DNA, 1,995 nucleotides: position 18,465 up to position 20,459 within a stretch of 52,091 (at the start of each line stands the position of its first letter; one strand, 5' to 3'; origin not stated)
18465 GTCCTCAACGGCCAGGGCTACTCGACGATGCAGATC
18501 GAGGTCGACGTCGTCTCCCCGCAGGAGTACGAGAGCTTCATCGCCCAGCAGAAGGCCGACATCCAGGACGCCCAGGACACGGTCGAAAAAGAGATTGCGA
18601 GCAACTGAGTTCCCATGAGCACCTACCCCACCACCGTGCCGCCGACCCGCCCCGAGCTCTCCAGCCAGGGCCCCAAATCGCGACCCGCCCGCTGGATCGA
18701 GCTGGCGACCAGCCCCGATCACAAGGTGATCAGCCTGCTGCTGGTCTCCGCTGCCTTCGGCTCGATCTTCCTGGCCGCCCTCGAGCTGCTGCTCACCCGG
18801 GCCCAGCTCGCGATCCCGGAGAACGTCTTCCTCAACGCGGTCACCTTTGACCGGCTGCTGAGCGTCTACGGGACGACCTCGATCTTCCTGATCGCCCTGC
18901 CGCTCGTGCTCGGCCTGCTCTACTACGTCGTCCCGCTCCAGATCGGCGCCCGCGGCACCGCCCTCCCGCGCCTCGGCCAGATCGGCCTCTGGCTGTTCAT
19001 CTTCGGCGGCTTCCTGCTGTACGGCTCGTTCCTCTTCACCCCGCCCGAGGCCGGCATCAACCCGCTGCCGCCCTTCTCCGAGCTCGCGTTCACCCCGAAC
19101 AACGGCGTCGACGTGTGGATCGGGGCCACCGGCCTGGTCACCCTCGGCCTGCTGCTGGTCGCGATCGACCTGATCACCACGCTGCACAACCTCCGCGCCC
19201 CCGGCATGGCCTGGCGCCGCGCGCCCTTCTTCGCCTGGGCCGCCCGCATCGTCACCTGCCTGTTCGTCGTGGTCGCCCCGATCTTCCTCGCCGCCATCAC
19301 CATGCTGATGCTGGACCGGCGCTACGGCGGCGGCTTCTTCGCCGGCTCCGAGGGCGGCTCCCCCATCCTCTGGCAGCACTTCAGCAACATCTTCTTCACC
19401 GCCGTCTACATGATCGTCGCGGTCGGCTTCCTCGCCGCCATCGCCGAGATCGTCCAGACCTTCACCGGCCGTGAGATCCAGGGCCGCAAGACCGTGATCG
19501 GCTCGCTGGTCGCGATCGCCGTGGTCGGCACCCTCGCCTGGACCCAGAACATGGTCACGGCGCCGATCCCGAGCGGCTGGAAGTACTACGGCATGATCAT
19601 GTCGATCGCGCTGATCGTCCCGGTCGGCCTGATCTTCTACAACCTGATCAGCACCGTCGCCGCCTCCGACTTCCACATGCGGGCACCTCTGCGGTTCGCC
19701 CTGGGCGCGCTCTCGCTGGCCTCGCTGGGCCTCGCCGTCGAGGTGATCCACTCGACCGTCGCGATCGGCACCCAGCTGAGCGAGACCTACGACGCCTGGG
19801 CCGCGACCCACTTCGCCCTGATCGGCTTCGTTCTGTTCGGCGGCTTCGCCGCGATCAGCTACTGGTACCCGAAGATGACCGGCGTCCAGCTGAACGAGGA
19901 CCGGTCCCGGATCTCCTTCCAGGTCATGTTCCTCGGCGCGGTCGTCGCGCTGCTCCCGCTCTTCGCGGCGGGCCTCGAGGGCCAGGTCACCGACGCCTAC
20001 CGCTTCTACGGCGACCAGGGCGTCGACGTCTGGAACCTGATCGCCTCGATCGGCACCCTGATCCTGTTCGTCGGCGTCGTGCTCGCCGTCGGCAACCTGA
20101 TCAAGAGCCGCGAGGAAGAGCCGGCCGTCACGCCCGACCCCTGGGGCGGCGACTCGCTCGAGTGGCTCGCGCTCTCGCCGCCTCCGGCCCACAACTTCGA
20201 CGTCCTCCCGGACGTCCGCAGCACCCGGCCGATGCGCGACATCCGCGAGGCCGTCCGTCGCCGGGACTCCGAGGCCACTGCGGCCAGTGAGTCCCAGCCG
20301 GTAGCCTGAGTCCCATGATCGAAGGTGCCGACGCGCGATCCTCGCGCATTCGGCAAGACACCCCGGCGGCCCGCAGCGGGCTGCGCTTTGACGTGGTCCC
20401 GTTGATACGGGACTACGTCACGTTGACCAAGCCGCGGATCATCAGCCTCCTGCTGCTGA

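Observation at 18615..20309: Intact haem-copper oxidase subunit I homologue that has lost 5 of 6 metal-ligand histidines and the proton-channel residues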

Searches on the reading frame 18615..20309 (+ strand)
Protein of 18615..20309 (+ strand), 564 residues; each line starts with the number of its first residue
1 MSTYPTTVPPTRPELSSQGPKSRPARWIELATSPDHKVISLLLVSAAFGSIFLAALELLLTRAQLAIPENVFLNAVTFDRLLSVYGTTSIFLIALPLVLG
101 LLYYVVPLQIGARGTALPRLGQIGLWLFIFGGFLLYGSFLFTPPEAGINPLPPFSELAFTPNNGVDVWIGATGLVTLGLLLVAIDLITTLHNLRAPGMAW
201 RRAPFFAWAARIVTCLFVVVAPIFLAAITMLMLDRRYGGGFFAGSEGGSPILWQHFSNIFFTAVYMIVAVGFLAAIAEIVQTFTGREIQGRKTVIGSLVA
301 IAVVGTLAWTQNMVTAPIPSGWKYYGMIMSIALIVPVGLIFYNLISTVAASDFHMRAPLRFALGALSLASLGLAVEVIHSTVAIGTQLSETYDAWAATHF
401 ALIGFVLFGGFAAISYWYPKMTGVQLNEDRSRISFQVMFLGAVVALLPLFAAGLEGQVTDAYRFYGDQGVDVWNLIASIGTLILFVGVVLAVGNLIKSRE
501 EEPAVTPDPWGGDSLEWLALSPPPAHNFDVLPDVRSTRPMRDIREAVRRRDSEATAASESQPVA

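Call 3: search_protein_families(library=pfam, proteins=[window:18615-20309:+], max_evalue=0.01)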
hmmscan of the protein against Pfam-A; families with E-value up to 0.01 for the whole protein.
window:18615-20309:+ (564 aa): 2 families
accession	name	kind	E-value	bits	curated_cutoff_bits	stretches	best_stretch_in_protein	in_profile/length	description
PF00115.25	COX1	-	1.1e-76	258.9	34.8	1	39-483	2-436/436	Cytochrome C and Quinol oxidase polypeptide I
PF14927.11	Neurensin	-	0.0084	16.3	27.7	0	469-501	37-70/132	Neurensin/Transmembrane protein 74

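Call 4: search_solved_structures(query=window:18615-20309:+, show_alignments=2)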
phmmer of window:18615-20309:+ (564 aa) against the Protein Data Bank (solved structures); distinct sequences matched with E-value up to 0.001: 41.
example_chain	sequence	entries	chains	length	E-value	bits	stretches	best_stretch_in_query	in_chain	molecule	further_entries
6adq_F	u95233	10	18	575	7.6e-79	269.2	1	12-544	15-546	Cytochrome c oxidase subunit 1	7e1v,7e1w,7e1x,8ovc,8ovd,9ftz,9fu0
7rh5_R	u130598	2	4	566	8.8e-79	268.9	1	12-544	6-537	Cytochrome c oxidase subunit 1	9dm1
7rh6_R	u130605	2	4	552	2.7e-78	267.3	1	12-544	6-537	Cytochrome c oxidase subunit 1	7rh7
6hwh_V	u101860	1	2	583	3.3e-78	267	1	10-543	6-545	Cytochrome c oxidase subunit 1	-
8hcr_F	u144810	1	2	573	4.9e-77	263.2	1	12-544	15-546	Probable cytochrome c oxidase subunit 1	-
7q21_D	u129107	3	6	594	5.9e-77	262.9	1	8-544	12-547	Cytochrome c oxidase subunit 1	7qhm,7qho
6koc_A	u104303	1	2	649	5.1e-74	253.2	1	26-544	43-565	AA3-600 quinol oxidase subunit I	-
6kob_A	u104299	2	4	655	5.2e-74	253.2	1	26-544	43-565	AA3-600 quinol oxidase subunit I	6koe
9wcx_I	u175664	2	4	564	1.5e-73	251.7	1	28-543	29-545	Cytochrome c oxidase subunit 1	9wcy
2yev_A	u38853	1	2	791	1.4e-71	245.2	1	27-544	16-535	CYTOCHROME C OXIDASE POLYPEPTIDE I+III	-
8f68_A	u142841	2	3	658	1.5e-64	221.9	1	27-544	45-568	Cytochrome bo(3) ubiquinol oxidase subunit 1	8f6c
1fft_A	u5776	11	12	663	1.6e-64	221.9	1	27-544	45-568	UBIQUINOL OXIDASE | Cytochrome o ubiquinol oxidase, subunit I | Cytochrome bo(3) ubiquinol oxidase subunit 1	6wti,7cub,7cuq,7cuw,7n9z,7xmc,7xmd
1m56_A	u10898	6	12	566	1.2e-59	205.7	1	69-533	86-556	CYTOCHROME C OXIDASE | Cytochrome c oxidase subunit 1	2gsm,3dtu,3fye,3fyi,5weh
1m57_A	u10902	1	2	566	1.3e-59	205.7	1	69-533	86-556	CYTOCHROME C OXIDASE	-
6pw0_A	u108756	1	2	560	1.8e-59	205.2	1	69-533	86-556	Cytochrome c oxidase subunit 1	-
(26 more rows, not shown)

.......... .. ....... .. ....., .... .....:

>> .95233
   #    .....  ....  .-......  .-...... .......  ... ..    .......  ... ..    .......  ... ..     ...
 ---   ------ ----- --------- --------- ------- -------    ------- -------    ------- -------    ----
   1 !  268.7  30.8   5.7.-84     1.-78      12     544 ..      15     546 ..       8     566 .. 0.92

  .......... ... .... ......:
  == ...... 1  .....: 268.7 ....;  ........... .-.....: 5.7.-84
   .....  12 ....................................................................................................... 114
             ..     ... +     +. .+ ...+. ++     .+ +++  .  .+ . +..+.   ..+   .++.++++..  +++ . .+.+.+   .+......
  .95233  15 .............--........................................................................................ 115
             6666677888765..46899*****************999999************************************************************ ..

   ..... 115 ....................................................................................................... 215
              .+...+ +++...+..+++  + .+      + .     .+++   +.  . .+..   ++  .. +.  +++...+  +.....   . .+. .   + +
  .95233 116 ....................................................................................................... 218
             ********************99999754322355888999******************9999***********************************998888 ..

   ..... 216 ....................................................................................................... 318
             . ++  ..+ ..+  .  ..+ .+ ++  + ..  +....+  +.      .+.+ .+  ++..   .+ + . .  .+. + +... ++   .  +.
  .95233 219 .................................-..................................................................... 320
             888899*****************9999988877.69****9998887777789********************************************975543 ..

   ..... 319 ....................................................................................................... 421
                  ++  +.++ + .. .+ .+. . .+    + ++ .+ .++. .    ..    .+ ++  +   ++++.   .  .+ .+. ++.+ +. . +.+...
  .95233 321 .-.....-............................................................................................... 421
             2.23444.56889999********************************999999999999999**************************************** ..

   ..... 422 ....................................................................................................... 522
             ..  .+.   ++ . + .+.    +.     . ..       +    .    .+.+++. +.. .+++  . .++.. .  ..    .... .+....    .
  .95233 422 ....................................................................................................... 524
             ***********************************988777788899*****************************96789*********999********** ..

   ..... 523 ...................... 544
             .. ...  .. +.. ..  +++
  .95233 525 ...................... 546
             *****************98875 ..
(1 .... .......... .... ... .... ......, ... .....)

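Call 6: find_homologous_proteins(query=window:18615-20309:+, max_evalue=1e-20)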
Query window:18615-20309:+ (564 aa): 2472 proteins with E <= 1e-20 among 8000 candidates; the best 120 are listed.
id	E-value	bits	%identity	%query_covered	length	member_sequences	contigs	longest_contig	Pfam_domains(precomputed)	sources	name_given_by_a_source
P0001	0.0e+0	1239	100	100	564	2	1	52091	PF00115.26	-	-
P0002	0.0e+0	1225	98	100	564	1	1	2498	PF00115.26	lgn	-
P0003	0.0e+0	1142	90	100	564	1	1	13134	PF00115.26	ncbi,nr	ncbi:MAG: cbb3-type cytochrome c oxidase subunit I [Actinomycetota bacterium]|nr:cbb3-type cytochrom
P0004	0.0e+0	1140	90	100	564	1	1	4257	PF00115.26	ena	-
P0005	0.0e+0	1132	90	100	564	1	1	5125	PF00115.26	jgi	-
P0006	0.0e+0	1121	88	100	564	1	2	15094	PF00115.26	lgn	-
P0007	0.0e+0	1027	80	100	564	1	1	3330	PF00115.26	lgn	-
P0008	1.0e-293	993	77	100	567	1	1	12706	PF00115.26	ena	-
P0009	5.1e-293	991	77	100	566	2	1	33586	PF00115.26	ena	-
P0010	5.8e-293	991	77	100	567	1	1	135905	PF00115.26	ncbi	-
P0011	8.3e-292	987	77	100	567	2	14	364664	PF00115.26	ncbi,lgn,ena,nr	ncbi:MAG TPA: cbb3-type cytochrome c oxidase subunit I [Solirubrobacterales bacterium]|nr:cbb3-type 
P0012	1.4e-291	986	78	100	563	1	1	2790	PF00115.26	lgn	-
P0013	3.4e-291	985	76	100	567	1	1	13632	PF00115.26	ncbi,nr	ncbi:MAG: cbb3-type cytochrome c oxidase subunit I [Solirubrobacterales bacterium]|nr:cbb3-type cyto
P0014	6.1e-291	984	76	100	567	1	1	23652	PF00115.26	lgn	-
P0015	1.0e-289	980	76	100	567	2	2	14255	PF00115.26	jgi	jgi:cytochrome c oxidase subunit 1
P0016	1.8e-289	979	77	98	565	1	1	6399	PF00115.26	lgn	-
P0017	1.2e-288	977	77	100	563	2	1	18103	PF00115.26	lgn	-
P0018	1.3e-288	977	77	100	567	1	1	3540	PF00115.26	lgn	-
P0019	4.5e-288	975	77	100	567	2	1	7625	PF00115.26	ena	-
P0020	4.5e-288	975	76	100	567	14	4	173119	PF00115.26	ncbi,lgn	ncbi:MAG: cbb3-type cytochrome c oxidase subunit I [Solirubrobacterales bacterium]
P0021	7.7e-288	974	76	100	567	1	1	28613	PF00115.26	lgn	-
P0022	1.4e-287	973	76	100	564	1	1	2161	PF00115.26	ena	-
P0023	4.0e-287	972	76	100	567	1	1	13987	PF00115.26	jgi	jgi:cytochrome c oxidase subunit 1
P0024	2.1e-286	969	76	99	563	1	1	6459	PF00115.26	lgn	-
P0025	4.5e-286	968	76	100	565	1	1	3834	PF00115.26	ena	-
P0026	1.1e-285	967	76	100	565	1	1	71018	PF00115.26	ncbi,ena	-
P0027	3.4e-285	965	76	100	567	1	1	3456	PF00115.26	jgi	-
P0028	2.0e-284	963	75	100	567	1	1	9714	PF00115.26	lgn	-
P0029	5.1e-284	961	75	100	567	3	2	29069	PF00115.26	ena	-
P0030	1.2e-283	960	76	100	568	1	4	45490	PF00115.26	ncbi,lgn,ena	-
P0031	1.7e-283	960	75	100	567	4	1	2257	PF00115.26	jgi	jgi:heme/copper-type cytochrome/quinol oxidase subunit 1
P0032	2.5e-283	959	76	100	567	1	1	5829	PF00115.26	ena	-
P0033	9.0e-283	957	75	100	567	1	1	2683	PF00115.26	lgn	-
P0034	4.6e-282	955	75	100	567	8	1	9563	PF00115.26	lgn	-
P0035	7.5e-282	954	75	100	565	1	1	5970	PF00115.26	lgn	-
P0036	9.7e-282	954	74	100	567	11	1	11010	PF00115.26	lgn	-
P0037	3.8e-280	949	75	100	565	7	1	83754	PF00115.26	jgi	-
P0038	1.5e-279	947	73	100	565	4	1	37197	PF00115.26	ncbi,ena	-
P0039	1.5e-278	943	74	100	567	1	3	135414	PF00115.26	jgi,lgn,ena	jgi:heme/copper-type cytochrome/quinol oxidase subunit 1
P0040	7.5e-278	941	74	100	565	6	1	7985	PF00115.26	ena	-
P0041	1.6e-277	940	73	100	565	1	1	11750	PF00115.26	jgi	jgi:heme/copper-type cytochrome/quinol oxidase subunit 1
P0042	3.4e-277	939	73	100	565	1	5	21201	PF00115.26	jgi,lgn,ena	-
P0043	4.0e-276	935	74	100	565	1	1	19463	PF00115.26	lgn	-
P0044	9.0e-276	934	72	100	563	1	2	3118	PF00115.26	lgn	-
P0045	9.9e-276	934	72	100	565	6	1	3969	PF00115.26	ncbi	-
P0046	2.4e-275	933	73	100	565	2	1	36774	PF00115.26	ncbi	ncbi:MAG: cytochrome c oxidase subunit I [Solirubrobacterales bacterium]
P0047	3.4e-275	932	73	100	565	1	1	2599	PF00115.26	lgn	-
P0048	3.4e-274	929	74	100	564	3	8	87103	PF00115.26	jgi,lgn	jgi:cytochrome c oxidase subunit 1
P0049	1.8e-273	927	73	100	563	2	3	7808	PF00115.26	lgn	-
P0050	1.8e-273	927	73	99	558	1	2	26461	PF00115.26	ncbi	ncbi:MAG: cbb3-type cytochrome c oxidase subunit I [Solirubrobacterales bacterium]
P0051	2.5e-273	926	73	100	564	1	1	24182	PF00115.26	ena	-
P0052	3.4e-273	926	73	100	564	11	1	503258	PF00115.26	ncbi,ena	-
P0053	4.5e-273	925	73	100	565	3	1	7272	PF00115.26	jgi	-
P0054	4.7e-273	925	73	100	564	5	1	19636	PF00115.26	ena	-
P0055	1.6e-272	923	72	100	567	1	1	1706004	PF00115.26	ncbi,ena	-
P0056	3.0e-272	923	73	100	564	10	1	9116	PF00115.26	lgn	-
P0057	5.7e-272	922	73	100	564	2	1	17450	PF00115.26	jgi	jgi:cytochrome c oxidase subunit I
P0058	2.0e-271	920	72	100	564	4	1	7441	PF00115.26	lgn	-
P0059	6.0e-270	915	72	100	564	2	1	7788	PF00115.26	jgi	jgi:cytochrome c oxidase subunit 1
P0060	5.6e-269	912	71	100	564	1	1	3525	PF00115.26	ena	-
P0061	5.9e-269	912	72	100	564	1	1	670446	PF00115.26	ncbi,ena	-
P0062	8.0e-269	911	71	100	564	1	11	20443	PF00115.26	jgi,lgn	jgi:cytochrome c oxidase subunit 1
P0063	1.0e-268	911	71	100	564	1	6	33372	PF00115.26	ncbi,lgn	-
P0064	4.2e-268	909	71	100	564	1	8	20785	PF00115.26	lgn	-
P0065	1.7e-267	907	71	100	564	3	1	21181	PF00115.26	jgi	jgi:heme/copper-type cytochrome/quinol oxidase subunit 1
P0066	1.3e-266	904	72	100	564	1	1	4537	PF00115.26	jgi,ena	-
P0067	1.3e-266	904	71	100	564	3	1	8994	PF00115.26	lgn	-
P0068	1.4e-266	904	70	100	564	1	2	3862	PF00115.26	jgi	-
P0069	5.0e-266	902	72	99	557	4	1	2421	PF00115.26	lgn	-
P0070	8.3e-266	901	71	100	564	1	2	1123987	PF00115.26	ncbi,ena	-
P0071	1.6e-265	900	72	100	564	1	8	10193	PF00115.26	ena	-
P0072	1.7e-265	900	69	100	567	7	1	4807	PF00115.26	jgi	-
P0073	4.2e-265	899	72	100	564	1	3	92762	PF00115.26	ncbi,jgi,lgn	jgi:cytochrome c oxidase subunit 1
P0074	5.0e-265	899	69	100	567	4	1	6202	PF00115.26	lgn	-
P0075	5.3e-265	899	72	100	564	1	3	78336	PF00115.26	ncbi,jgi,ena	jgi:heme/copper-type cytochrome/quinol oxidase subunit 1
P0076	2.8e-264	896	71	100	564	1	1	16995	PF00115.26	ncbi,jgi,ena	jgi:heme/copper-type cytochrome/quinol oxidase subunit 1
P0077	8.2e-264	895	69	100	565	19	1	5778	PF00115.26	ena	-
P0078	2.3e-263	893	69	100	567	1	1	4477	PF00115.26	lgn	-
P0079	9.5e-262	888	72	99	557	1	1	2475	PF00115.26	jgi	jgi:cytochrome c oxidase subunit 1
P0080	2.3e-261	887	69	99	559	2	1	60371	PF00115.26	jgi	jgi:cytochrome c oxidase subunit 1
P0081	6.0e-261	885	69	100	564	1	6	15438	PF00115.26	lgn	-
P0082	1.0e-259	881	72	95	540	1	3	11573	PF00115.26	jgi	jgi:cytochrome c oxidase subunit 1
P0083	1.2e-259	881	69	99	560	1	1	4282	PF00115.26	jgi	jgi:cytochrome c oxidase subunit 1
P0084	8.6e-258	875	77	89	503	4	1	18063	PF00115.26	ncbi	ncbi:MAG: cbb3-type cytochrome c oxidase subunit I [Acidobacteriota bacterium]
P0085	2.8e-257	873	69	99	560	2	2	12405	PF00115.26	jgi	jgi:cytochrome c oxidase subunit 1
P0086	2.7e-252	857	74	89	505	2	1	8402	PF00115.26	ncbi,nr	ncbi:MAG: cbb3-type cytochrome c oxidase subunit I, partial [Thermoleophilia bacterium]|nr:cbb3-type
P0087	3.0e-248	843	74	89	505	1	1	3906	PF00115.26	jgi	jgi:heme/copper-type cytochrome/quinol oxidase subunit 1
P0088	9.5e-241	819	77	82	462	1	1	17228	PF00115.26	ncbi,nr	ncbi:MAG: cbb3-type cytochrome c oxidase subunit I, partial [Solirubrobacterales bacterium]|nr:cbb3-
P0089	5.7e-240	816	65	97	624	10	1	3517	PF00115.26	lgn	-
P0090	4.4e-238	810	64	97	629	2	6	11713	PF00115.26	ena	-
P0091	6.1e-238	809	64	97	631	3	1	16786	PF00115.26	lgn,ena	-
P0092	1.6e-237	808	65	98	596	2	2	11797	PF00115.26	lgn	-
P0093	2.5e-237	807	65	97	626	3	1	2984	PF00115.26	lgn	-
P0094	2.6e-237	807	64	97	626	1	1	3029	PF00115.26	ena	-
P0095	1.3e-236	805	63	98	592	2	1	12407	PF00115.26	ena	-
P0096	1.8e-236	804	64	100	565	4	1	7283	PF00115.26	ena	-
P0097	4.8e-236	803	64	97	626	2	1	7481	PF00115.26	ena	-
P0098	3.6e-235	800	63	99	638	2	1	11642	PF00115.26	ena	-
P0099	1.4e-234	798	62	100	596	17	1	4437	PF00115.26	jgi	jgi:heme/copper-type cytochrome/quinol oxidase subunit 1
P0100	4.3e-234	797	63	98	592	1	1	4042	PF00115.26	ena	-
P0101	3.2e-233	794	63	98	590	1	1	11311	PF00115.26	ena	-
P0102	4.4e-233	793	61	99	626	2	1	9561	PF00115.26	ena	-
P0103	5.7e-233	793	63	99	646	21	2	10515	PF00115.26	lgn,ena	-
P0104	5.7e-232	790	63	99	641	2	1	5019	PF00115.26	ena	-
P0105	1.0e-231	789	63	98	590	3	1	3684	PF00115.26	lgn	-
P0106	1.2e-222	759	79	76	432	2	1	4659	PF00115.26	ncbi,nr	ncbi:MAG TPA: cbb3-type cytochrome c oxidase subunit I, partial [Solirubrobacterales bacterium]|nr:c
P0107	2.0e-219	748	61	99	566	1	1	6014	PF00115.26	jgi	jgi:heme/copper-type cytochrome/quinol oxidase subunit 1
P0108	7.5e-219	746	64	98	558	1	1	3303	PF00115.26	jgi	jgi:heme/copper-type cytochrome/quinol oxidase subunit 1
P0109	2.5e-218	745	63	98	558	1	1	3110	PF00115.26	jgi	jgi:heme/copper-type cytochrome/quinol oxidase subunit 1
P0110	1.4e-217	742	63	98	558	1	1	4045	PF00115.26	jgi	jgi:heme/copper-type cytochrome/quinol oxidase subunit 1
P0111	2.6e-216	738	63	98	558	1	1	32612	PF00115.26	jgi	jgi:heme/copper-type cytochrome/quinol oxidase subunit 1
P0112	3.3e-216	738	63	98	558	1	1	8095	PF00115.26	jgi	jgi:cytochrome c oxidase subunit 1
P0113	4.8e-216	737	61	98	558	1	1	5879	PF00115.26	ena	-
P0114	3.7e-215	734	63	98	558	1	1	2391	PF00115.26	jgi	jgi:cytochrome c oxidase subunit 1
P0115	5.6e-215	733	62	98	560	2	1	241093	PF00115.26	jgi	jgi:heme/copper-type cytochrome/quinol oxidase subunit 1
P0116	2.5e-214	731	60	100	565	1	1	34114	PF00115.26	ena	-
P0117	4.9e-214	730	62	98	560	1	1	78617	PF00115.26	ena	-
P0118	5.2e-214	730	62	98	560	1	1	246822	PF00115.26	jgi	jgi:cytochrome c oxidase subunit I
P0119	5.3e-214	730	60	99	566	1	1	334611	PF00115.26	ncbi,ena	-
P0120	1.7e-213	729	59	99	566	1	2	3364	PF00115.26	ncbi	-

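Call 12: find_encoding_contigs(protein=P0055, flank=10000, max_places=2)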
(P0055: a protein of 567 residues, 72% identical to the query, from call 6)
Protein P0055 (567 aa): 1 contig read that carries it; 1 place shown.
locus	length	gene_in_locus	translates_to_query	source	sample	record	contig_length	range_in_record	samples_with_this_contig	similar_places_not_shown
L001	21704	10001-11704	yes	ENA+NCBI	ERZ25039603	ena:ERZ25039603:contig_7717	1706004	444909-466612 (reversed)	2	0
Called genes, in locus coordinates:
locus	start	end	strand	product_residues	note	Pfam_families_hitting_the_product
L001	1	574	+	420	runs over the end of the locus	PF06245:DUF1015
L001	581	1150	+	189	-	PF01923:Cob_adeno_trans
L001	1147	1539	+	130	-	PF02566:OsmC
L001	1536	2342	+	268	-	PF00106:adh_short, PF08659:KR, PF13460:NAD_binding_10, PF13561:adh_short_C2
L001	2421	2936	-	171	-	PF00156:Pribosyltran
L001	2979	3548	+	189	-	PF00293:NUDIX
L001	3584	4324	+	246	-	PF00005:ABC_tran, PF13304:AAA_21 (faint)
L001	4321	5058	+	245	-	PF01061:ABC2_membrane, PF12679:ABC2_membrane_2, PF12698:ABC2_membrane_3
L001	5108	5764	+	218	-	PF01063:Aminotran_4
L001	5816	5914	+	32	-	-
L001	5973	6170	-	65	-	PF07992:Pyr_redox_2 (weak)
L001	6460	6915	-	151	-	PF00890:FAD_binding_2 (faint), PF01266:DAO (faint), PF03486:HI0933_like (faint), PF07992:Pyr_redox_2, PF13738:Pyr_redox_3 (faint)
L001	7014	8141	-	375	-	PF03706:LPG_synthase_TM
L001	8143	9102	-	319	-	PF14378:PAP2_3, PF01569:PAP2 (weak)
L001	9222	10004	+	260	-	PF00116:COX2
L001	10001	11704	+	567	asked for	PF00115:COX1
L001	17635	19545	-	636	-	PF00115:COX1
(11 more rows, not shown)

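Call 17: search_protein_families(library=ncbifam, proteins=[window:18615-20309:+], max_evalue=0.001)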
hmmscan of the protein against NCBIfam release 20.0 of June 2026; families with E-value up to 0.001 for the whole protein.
window:18615-20309:+ (564 aa): 5 families
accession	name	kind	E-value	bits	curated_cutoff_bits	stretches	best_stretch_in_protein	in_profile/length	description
TIGR02891.1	CtaD_CoxA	equivalog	4.6e-106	355.4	670.75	1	32-533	3-503/504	cytochrome c oxidase subunit I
NF050116.1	cyt_aa3_Actin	exception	3.4e-93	313.3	880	1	31-544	3-517/522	aa3-type cytochrome oxidase subunit I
TIGR02882.1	QoxB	equivalog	6.8e-90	302.3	1015.5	1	27-547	41-563/643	cytochrome aa3 quinol oxidase subunit I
TIGR02843.1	CyoB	equivalog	4.5e-87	293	1020.35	1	27-549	44-572/646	cytochrome o ubiquinol oxidase subunit I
NF011592.0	PRK15017.1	equivalog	2.4e-69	234.8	1271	1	27-544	45-568/663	cytochrome o ubiquinol oxidase subunit I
